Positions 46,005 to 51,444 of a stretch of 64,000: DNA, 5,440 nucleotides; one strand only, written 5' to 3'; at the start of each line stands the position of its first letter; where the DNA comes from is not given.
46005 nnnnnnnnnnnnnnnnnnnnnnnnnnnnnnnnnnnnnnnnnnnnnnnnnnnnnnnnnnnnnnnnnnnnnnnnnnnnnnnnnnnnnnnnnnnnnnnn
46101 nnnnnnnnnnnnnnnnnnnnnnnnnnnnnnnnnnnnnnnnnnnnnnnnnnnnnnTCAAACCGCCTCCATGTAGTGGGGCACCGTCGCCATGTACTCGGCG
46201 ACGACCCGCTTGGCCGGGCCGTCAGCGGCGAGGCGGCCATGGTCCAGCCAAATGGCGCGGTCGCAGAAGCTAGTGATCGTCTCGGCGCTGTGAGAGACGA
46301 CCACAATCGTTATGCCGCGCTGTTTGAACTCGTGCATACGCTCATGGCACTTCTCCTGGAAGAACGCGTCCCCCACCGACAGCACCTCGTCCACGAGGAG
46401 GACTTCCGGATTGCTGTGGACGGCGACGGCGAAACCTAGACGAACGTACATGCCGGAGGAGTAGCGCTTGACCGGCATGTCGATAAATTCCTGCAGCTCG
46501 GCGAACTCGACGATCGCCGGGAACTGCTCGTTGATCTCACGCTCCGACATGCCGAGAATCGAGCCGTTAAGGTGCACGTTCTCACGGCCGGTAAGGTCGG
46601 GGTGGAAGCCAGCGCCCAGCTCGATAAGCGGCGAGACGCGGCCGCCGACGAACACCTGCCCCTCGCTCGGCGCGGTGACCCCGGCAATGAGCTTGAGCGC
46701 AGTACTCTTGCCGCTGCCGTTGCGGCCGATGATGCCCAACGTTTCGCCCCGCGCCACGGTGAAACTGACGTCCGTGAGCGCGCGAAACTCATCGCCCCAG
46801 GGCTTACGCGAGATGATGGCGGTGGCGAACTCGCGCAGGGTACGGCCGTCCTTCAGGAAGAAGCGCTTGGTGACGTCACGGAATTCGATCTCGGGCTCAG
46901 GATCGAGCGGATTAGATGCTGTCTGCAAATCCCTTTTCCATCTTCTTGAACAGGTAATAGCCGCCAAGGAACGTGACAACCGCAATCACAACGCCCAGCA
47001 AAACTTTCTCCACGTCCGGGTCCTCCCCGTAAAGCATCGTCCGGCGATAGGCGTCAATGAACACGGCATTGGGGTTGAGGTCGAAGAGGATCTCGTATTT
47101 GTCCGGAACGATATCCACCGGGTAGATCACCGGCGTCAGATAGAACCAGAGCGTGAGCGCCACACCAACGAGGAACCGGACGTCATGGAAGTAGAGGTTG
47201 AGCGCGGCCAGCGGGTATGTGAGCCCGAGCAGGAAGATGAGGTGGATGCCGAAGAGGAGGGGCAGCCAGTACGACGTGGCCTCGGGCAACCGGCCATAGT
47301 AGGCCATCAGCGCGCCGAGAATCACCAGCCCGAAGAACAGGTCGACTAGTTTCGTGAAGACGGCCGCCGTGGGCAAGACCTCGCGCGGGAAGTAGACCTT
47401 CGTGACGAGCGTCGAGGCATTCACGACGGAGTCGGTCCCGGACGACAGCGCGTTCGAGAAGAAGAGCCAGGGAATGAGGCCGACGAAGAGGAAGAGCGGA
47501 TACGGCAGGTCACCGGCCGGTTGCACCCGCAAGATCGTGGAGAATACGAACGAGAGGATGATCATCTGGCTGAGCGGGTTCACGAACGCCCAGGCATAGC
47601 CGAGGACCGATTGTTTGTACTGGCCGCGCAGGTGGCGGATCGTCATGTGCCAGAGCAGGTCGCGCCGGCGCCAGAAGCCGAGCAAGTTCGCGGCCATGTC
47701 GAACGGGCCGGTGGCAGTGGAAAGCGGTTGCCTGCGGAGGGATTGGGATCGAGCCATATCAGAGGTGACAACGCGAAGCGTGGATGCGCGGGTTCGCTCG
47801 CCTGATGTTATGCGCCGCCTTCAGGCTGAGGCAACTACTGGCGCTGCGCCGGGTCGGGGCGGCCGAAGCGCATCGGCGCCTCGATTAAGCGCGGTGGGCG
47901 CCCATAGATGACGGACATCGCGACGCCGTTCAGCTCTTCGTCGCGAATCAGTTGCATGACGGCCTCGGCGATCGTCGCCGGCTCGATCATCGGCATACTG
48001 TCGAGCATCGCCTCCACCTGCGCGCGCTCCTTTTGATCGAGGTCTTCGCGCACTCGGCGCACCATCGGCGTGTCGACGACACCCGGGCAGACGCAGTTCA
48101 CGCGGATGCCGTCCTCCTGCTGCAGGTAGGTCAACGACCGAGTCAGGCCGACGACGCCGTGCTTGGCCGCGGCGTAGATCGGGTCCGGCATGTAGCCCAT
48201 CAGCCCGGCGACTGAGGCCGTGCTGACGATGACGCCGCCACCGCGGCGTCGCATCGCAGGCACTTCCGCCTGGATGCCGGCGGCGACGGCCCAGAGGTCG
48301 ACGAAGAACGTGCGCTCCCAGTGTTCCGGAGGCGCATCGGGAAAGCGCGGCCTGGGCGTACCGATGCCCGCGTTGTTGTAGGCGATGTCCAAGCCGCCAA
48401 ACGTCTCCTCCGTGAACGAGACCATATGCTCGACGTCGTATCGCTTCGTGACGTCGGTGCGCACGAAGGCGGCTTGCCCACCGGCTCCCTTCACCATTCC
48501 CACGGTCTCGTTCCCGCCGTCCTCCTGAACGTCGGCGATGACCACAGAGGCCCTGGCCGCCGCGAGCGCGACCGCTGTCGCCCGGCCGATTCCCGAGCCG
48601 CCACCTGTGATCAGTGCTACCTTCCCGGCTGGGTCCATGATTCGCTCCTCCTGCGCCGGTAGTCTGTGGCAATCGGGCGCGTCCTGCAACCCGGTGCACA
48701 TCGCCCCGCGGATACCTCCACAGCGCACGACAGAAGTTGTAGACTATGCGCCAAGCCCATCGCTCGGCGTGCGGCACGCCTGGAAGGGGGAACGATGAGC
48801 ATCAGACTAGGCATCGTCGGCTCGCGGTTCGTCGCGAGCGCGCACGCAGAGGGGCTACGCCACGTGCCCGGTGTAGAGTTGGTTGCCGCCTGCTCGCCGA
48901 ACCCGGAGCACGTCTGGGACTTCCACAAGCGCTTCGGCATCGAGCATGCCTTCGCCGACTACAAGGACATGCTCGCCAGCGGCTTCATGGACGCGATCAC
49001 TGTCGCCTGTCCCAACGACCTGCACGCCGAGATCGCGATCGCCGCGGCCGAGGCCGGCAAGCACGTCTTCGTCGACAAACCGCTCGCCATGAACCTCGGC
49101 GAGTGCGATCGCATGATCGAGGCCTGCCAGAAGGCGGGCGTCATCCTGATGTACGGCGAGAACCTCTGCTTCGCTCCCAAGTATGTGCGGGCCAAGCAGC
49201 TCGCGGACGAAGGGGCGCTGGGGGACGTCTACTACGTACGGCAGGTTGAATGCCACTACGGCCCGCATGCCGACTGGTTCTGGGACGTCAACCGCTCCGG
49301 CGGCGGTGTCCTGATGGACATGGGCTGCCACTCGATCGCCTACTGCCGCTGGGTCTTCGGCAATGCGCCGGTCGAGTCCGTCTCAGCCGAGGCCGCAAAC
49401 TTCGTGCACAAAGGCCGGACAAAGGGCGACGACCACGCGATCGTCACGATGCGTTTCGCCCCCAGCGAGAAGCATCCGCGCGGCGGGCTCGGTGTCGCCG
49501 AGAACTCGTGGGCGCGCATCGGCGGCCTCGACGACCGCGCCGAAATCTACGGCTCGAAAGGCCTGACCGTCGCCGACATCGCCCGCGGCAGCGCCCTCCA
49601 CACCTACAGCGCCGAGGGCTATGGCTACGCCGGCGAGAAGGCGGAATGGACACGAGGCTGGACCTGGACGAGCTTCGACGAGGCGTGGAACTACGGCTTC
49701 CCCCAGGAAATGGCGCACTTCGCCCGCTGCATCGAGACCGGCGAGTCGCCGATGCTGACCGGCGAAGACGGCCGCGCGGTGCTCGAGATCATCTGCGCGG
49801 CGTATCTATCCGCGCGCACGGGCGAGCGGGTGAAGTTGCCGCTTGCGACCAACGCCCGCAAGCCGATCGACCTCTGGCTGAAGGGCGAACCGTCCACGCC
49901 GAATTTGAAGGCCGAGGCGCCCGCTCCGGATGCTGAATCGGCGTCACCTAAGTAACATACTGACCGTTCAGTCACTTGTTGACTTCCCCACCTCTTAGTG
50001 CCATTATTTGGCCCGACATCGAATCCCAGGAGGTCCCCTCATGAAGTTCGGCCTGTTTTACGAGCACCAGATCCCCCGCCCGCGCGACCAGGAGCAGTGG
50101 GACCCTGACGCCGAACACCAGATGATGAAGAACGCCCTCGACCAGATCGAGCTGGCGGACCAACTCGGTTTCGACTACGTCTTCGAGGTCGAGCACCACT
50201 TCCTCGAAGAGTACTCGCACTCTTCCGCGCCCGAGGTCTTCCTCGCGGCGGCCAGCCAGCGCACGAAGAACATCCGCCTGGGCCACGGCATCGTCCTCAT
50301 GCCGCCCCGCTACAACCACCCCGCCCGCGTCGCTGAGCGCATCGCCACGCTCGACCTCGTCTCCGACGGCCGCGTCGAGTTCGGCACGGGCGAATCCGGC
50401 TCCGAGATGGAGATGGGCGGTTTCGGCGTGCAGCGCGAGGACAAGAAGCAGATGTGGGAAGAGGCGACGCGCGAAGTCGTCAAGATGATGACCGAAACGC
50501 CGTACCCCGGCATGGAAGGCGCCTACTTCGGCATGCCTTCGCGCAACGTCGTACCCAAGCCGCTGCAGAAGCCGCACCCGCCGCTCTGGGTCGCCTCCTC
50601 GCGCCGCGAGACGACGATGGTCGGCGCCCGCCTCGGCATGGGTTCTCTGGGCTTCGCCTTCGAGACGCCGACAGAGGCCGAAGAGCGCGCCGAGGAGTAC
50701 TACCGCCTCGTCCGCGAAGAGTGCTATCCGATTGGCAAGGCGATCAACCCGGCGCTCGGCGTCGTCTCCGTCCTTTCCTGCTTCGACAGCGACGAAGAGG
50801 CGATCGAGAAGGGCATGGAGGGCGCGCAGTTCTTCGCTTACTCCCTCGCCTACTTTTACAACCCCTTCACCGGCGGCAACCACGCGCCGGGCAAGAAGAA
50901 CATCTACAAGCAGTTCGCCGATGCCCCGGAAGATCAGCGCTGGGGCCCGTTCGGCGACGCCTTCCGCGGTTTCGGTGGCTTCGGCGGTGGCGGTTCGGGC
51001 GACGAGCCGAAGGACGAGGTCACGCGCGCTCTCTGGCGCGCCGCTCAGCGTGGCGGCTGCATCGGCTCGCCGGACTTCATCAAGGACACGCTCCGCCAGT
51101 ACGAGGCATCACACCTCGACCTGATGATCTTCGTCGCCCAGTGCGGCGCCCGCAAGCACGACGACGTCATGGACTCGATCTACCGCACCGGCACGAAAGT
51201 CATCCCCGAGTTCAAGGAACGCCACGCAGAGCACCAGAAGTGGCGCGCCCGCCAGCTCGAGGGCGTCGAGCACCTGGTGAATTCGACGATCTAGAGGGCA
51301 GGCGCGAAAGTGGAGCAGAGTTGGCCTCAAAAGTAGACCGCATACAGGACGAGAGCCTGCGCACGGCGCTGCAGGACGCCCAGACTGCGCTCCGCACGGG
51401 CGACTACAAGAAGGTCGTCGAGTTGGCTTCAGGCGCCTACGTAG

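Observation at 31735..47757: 16-kb cell-surface polysaccharide locus: dTDP-rhamnose pathway, ABC exporter, WsaE-like methyltransferase-GT2-GT2 fusion and YfhO-like GT-C protein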

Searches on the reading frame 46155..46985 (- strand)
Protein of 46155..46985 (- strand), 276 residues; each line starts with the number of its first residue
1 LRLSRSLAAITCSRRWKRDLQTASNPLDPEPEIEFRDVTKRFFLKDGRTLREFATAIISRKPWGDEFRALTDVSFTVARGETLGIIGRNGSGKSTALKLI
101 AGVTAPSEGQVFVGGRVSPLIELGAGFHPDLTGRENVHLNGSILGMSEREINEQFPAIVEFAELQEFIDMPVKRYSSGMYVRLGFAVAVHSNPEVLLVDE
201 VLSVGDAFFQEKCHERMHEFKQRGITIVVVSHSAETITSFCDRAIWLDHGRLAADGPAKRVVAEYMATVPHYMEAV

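Call 5: search_protein_families(library=pfam, proteins=[window:46155-46985:-], max_evalue=0.01)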
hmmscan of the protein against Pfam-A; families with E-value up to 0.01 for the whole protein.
window:46155-46985:- (276 aa): 5 families
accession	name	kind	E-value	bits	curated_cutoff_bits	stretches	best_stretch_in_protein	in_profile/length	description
PF00005.33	ABC_tran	-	2.1e-21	77.4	25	1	70-201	1-135/137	ABC transporter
PF13304.12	AAA_21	-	3e-05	24.7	27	1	84-102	3-21/304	AAA domain, putative AbiEii toxin, Type IV TA system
PF13555.12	AAA_29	-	0.0031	17.7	27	1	74-98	16-40/61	P-loop containing region of AAA domain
PF02463.25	SMC_N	-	0.0056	16.6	40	0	67-101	10-45/220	RecF/RecN/SMC N terminal domain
PF00006.31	ATP-synt_ab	-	0.0075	16.4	29.5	0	72-104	6-38/213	ATP synthase alpha/beta family, nucleotide-binding domain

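Call 9: search_protein_families(library=ncbifam, proteins=[window:46155-46985:-], max_evalue=0.01)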
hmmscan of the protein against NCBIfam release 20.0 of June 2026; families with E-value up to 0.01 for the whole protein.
window:46155-46985:- (276 aa): 184 families (the best 25 are shown)
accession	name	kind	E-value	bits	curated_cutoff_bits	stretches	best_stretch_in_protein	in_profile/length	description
NF010065.0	PRK13545.1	equivalog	8.3e-70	236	538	1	33-272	5-241/549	teichoic acids export protein ATP-binding subunit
NF050108.1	galactan_ABC_ATP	equivalog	1.7e-56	191.2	400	1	68-267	43-242/244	galactan export ABC transporter ATP-binding subunit Wzt/RfbE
NF010066.0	PRK13546.1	equivalog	8.4e-56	189.2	320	1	34-269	6-238/264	teichoic acids export ABC transporter ATP-binding subunit TagH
TIGR01188.1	drrA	subfamily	1.1e-35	123.4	312.45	1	65-260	4-210/302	daunorubicin resistance ABC transporter, ATP-binding protein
TIGR01288.1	nodI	equivalog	2.1e-33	115.6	424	1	60-265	11-226/303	nodulation factor ABC transporter ATP-binding protein NodI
NF010059.0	PRK13536.1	equivalog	6.1e-33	114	549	1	61-265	51-265/342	nodulation factor ABC transporter ATP-binding protein NodI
NF010060.0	PRK13537.1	equivalog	9.7e-31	106.8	521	1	61-264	23-236/314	nodulation factor ABC transporter ATP-binding protein NodI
TIGR04521.1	ECF_ATPase_2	equivalog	2.1e-27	95.9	330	2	137-265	106-236/279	energy-coupling factor transporter ATPase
NF033858.1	ABC2_perm_RbbA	equivalog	1e-25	89.8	1050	1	65-263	277-487/909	ribosome-associated ATPase/putative transporter RbbA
TIGR03375.1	type_I_sec_LssB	subfamily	1.3e-25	89.8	693.1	2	65-115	478-528/696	type I secretion system permease/ATPase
NF040933.2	ABC_arch_GlcV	equivalog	2.3e-25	89.2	450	2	128-260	95-228/357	glucose ABC transporter ATP-binding protein GlcV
TIGR03740.1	galliderm_ABC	subfamily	2.6e-25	89.4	309.75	1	68-254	14-204/223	lantibiotic protection ABC transporter ATP-binding subunit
NF006987.0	PRK09452.1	equivalog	2e-24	86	482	1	65-262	28-236/378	spermidine/putrescine ABC transporter ATP-binding protein PotA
TIGR04520.1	ECF_ATPase_1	equivalog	2.1e-24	86.4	315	2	66-115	14-63/269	energy-coupling factor transporter ATPase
TIGR02673.1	FtsE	equivalog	3.2e-24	85.8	264.85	2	130-251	93-214/214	cell division ATP-binding protein FtsE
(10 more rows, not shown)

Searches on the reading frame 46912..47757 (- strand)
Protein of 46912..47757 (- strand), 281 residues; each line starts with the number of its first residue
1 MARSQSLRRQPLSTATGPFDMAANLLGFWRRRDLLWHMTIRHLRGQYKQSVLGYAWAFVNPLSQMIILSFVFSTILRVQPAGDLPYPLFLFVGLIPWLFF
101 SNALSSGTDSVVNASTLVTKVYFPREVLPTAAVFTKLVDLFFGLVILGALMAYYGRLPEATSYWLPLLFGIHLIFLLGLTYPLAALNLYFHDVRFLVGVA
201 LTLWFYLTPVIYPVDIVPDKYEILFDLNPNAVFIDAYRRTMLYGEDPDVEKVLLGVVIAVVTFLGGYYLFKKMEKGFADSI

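Call 5: search_protein_families(library=pfam, proteins=[window:46912-47757:-], max_evalue=0.01)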
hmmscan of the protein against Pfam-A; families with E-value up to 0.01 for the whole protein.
window:46912-47757:- (281 aa): 1 family
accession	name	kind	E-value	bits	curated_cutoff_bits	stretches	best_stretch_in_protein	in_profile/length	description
PF01061.29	ABC2_membrane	-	1.4e-14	54.6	26.9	1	35-241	3-210/211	ABC-2 type transporter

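Call 9: search_protein_families(library=ncbifam, proteins=[window:46912-47757:-], max_evalue=0.01)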
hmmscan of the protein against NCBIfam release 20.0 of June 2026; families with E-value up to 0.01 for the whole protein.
window:46912-47757:- (281 aa): 3 families
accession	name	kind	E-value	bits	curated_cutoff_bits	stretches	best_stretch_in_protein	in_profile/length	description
NF050109.1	galactan_ABC_perm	equivalog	5.7e-17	62.1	380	1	25-264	14-255/272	galactan export ABC transporter permease subunit Wzm/RfbD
NF050053.1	CapPschTportKpsM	equivalog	6e-12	46.1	300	1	39-270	9-248/257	capsule polysaccharide transporter KpsM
NF011648.0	PRK15066.1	subfamily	0.00087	18.9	225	1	173-271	153-250/257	ABC transporter permease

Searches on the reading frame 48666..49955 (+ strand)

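Call 12: search_protein_families(library=pfam, proteins=[window:48666-49955:+], max_evalue=0.0001)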
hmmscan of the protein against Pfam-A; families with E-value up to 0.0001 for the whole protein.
window:48666-49955:+ (429 aa): 3 families
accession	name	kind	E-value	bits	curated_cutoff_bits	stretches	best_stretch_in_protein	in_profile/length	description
PF01408.29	GFO_IDH_MocA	-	1.6e-28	100.2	24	1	46-164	1-119/120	Oxidoreductase family, NAD-binding Rossmann fold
PF22725.1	GFO_IDH_MocA_C3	-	8.7e-27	94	27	1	173-299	1-121/124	GFO/IDH/MocA C-terminal domain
PF02894.22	GFO_IDH_MocA_C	-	5.9e-23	82.3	22.9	1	177-391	1-218/218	Oxidoreductase family, C-terminal alpha/beta domain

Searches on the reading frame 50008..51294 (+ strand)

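Call 12: search_protein_families(library=pfam, proteins=[window:50008-51294:+], max_evalue=0.0001)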
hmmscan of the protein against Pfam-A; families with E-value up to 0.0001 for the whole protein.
window:50008-51294:+ (428 aa): 1 family
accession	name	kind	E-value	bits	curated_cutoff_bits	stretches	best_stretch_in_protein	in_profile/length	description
PF00296.26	Bac_luciferase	-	4.2e-43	148.3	27.9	1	12-367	1-309/314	Luciferase-like monooxygenase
